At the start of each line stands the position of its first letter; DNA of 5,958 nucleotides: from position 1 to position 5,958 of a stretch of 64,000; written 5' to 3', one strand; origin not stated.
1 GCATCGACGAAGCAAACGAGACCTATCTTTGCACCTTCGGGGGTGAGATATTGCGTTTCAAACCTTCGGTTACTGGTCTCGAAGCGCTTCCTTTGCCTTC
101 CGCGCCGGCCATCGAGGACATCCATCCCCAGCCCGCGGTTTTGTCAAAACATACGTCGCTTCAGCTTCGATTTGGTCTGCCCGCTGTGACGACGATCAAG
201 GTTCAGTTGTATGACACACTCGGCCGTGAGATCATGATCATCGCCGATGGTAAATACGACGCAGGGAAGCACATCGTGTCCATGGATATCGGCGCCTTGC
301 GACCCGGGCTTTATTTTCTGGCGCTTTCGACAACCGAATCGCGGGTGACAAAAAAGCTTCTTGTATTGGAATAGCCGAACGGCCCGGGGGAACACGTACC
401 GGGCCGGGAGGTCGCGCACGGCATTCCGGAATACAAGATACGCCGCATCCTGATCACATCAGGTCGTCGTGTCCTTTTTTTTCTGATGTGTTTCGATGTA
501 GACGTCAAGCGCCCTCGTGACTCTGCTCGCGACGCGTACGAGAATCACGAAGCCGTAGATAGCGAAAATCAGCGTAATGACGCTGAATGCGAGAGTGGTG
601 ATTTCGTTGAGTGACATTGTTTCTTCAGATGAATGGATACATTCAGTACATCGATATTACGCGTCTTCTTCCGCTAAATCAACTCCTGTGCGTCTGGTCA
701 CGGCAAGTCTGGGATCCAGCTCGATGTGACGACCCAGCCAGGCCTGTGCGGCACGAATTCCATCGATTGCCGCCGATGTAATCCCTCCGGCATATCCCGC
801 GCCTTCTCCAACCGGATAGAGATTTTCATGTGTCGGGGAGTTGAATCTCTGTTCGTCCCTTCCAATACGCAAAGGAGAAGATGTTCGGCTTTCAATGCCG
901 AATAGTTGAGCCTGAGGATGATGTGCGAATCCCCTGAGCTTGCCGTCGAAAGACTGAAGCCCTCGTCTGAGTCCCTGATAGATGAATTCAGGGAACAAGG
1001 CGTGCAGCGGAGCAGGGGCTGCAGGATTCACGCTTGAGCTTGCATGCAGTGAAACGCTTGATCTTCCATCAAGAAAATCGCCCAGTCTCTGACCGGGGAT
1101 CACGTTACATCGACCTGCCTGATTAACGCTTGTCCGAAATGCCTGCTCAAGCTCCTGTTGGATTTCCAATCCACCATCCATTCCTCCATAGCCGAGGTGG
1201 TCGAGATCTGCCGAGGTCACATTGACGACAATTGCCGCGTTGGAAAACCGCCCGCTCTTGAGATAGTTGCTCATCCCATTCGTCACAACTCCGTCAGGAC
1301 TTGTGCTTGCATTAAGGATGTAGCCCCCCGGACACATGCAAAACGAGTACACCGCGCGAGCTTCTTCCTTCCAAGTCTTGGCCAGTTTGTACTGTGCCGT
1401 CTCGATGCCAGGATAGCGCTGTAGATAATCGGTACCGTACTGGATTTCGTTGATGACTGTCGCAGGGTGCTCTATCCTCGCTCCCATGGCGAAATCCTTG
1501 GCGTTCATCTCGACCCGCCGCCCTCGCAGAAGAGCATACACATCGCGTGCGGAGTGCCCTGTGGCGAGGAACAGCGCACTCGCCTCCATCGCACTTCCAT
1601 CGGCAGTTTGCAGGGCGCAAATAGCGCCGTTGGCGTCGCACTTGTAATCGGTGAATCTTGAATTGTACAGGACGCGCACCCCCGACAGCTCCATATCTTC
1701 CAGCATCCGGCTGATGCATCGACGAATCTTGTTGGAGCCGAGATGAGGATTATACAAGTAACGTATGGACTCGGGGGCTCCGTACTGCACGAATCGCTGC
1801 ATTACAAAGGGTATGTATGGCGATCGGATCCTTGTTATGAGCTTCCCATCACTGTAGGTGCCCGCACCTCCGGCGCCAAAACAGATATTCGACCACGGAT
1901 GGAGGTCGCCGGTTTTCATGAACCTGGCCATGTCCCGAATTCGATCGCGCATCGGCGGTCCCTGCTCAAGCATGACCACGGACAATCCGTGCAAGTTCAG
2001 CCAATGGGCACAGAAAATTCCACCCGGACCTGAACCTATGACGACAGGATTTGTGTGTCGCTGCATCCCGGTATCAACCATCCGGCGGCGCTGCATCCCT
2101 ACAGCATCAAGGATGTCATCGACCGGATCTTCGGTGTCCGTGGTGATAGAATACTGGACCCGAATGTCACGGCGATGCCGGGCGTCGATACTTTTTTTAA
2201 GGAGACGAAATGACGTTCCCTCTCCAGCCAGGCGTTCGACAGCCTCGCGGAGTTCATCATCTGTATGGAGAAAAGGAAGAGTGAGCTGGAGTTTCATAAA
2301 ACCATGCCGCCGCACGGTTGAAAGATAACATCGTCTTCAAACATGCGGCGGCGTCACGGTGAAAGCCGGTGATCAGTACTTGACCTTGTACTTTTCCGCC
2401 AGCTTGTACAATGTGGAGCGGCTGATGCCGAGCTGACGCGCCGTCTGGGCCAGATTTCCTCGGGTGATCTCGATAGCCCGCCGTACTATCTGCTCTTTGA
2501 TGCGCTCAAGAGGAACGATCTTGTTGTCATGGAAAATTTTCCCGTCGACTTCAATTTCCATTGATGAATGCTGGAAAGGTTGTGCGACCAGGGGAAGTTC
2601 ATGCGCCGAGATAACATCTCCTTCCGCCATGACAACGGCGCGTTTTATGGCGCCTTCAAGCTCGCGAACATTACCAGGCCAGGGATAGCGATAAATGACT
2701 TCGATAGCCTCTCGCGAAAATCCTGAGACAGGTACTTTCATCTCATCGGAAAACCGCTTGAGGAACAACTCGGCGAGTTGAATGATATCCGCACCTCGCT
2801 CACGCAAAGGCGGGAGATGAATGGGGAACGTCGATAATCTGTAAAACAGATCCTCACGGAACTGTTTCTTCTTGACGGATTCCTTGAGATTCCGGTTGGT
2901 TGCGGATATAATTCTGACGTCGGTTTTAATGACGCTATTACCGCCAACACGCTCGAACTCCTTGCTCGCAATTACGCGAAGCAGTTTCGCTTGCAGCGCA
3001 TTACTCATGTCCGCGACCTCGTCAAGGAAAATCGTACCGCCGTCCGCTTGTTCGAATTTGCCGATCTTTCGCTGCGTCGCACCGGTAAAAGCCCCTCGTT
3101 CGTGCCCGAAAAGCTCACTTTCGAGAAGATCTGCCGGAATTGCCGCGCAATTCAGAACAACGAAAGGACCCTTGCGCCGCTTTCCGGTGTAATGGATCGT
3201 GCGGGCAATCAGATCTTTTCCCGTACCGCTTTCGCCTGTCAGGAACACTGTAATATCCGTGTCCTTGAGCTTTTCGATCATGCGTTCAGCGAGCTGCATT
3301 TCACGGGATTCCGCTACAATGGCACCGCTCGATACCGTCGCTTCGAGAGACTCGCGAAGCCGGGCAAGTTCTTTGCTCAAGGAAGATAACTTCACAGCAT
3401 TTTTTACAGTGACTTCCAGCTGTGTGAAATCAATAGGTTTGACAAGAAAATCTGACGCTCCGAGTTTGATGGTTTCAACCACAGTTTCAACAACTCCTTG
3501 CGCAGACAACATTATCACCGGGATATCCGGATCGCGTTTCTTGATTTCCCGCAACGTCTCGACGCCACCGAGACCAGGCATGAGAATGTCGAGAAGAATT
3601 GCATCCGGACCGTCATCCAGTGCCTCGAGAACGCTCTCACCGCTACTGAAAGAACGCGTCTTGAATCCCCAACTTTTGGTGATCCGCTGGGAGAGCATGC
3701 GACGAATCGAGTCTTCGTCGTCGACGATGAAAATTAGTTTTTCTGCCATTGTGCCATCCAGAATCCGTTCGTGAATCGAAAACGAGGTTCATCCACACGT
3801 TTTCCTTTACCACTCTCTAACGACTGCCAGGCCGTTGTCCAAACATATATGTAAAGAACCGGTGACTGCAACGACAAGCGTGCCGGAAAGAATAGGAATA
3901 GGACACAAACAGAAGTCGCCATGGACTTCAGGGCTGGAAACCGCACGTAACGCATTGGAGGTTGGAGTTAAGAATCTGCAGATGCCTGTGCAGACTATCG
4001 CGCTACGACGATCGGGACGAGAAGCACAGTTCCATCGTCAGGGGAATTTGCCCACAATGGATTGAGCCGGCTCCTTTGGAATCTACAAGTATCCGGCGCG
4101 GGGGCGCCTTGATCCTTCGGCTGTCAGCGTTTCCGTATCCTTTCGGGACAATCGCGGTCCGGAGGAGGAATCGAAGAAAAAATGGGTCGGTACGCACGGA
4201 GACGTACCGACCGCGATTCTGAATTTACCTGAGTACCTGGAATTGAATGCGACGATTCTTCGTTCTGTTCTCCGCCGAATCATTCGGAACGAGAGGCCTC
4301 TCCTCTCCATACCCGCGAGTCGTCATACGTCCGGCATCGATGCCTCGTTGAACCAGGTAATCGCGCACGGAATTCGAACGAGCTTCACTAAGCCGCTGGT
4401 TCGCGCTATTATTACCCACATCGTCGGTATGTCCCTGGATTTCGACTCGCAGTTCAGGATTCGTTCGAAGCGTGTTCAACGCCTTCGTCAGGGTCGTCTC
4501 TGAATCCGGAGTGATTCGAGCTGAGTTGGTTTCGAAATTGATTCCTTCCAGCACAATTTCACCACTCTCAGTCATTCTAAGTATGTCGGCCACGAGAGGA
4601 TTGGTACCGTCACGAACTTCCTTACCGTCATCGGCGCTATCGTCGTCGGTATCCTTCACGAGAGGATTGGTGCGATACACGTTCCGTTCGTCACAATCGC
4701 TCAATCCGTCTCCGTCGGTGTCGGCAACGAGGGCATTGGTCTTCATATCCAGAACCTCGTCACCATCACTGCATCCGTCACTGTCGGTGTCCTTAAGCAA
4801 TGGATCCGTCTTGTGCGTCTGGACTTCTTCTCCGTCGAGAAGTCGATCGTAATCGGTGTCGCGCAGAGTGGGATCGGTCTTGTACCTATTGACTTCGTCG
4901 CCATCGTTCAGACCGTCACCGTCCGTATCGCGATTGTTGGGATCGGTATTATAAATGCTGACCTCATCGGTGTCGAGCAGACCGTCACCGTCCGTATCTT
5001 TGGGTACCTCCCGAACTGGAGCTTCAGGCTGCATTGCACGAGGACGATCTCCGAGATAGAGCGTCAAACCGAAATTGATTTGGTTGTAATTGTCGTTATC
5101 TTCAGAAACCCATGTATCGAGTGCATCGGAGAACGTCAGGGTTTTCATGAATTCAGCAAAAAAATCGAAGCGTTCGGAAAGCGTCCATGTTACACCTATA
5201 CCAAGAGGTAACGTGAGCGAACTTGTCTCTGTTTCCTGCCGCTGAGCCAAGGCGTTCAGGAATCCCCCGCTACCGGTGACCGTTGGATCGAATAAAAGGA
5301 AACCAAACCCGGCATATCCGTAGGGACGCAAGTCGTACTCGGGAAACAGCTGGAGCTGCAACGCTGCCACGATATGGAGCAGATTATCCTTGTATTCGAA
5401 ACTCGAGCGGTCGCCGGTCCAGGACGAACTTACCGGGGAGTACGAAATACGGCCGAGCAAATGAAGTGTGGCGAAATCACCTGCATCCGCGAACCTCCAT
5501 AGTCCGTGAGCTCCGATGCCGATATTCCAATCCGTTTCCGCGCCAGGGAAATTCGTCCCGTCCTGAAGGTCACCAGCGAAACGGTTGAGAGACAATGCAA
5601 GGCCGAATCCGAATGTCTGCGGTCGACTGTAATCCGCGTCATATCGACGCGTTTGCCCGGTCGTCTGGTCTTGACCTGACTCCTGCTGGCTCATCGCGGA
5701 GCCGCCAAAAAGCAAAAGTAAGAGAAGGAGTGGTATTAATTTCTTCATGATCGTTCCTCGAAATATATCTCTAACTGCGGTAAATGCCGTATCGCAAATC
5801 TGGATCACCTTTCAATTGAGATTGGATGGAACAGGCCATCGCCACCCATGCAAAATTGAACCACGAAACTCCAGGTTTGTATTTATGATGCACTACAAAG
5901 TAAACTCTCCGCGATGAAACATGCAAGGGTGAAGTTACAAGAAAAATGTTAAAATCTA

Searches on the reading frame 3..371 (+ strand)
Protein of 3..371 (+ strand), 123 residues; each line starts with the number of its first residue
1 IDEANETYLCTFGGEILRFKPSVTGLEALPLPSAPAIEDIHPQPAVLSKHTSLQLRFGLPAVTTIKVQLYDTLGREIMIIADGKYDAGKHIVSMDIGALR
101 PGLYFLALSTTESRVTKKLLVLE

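Call 22: search_protein_families(library=ncbifam, proteins=[window:3-371:+], max_evalue=0.001)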
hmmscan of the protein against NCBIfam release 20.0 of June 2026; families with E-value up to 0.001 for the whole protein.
window:3-371:+ (123 aa): 1 family
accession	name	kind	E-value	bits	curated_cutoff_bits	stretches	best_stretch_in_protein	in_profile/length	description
TIGR04183.1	Por_Secre_tail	domain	1.1e-07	31.7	23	1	42-121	3-71/72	T9SS type A sorting domain-containing protein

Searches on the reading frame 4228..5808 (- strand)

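Call 22: search_protein_families(library=ncbifam, proteins=[window:4228-5808:-], max_evalue=0.001)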
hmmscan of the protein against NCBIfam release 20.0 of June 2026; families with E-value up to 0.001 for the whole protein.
window:4228-5808:- (527 aa): 42 families (the best 25 are shown)
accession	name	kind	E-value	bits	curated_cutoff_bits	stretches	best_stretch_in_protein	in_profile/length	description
NF053611.1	YiaD_Gzip_OmpA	equivalog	7.5e-34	117.2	175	1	421-524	102-205/206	YiaD family glycine zipper/OmpA-like lipoprotein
NF053612.1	anchor_PA1041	equivalog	6.5e-26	91.7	250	1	409-525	116-235/236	PA1041 family peptidoglycan-binding anchor lipoprotein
NF053607.1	CHU_0125_OmpA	equivalog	2.5e-25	89.1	620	1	413-526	523-637/639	CHU_0125 family OmpA-like outer membrane integrity protein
NF053613.1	OMP_toxin_LptF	equivalog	8.2e-24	84.6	400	1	411-523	130-243/256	lipotoxin F family OmpA-related lipoprotein LptF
TIGR03789.1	pdsO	hypoth_equivalog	5.4e-23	81.9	152.2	1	418-523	136-241/243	sortase-associated OmpA-like protein PdsO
TIGR02802.1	Pal_lipo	equivalog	1.4e-21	76.5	125.35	1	423-524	2-103/104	peptidoglycan-associated lipoprotein Pal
NF052230.1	T9SS_PorE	exception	3.4e-21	75.2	600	1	417-507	511-601/648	PorE family type IX secretion system protein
NF053585.1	OMP_LP_YfiB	equivalog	7.6e-21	74.7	128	1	423-522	58-157/163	outer membrane lipoprotein YfiB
NF033763.1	exchanger_TraB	exception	8.4e-21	73.5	700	1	332-526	315-498/522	outer membrane exchange protein TraB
NF045787.1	OmpABordt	equivalog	3.3e-19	69.3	200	1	425-525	89-189/194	outer membrane protein OmpA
TIGR03350.1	type_VI_ompA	equivalog_domain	1e-18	67.6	139.8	1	425-524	34-136/137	type VI secretion system protein TssL, long form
NF045788.1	Omp38Acinit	equivalog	7.6e-18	64.7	500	1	423-521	243-342/354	outer membrane protein Omp38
NF007804.1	PRK10510.1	equivalog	4.8e-17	62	307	1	422-523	113-214/219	OmpA family lipoprotein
NF033765.2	gliding_CglD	equivalog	9.1e-17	60.2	400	2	261-358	137-245/1124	adventurous gliding motility lipoprotein CglD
NF006541.1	PRK09038.1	equivalog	1.7e-16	60.6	283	1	421-525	141-248/253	flagellar motor protein MotD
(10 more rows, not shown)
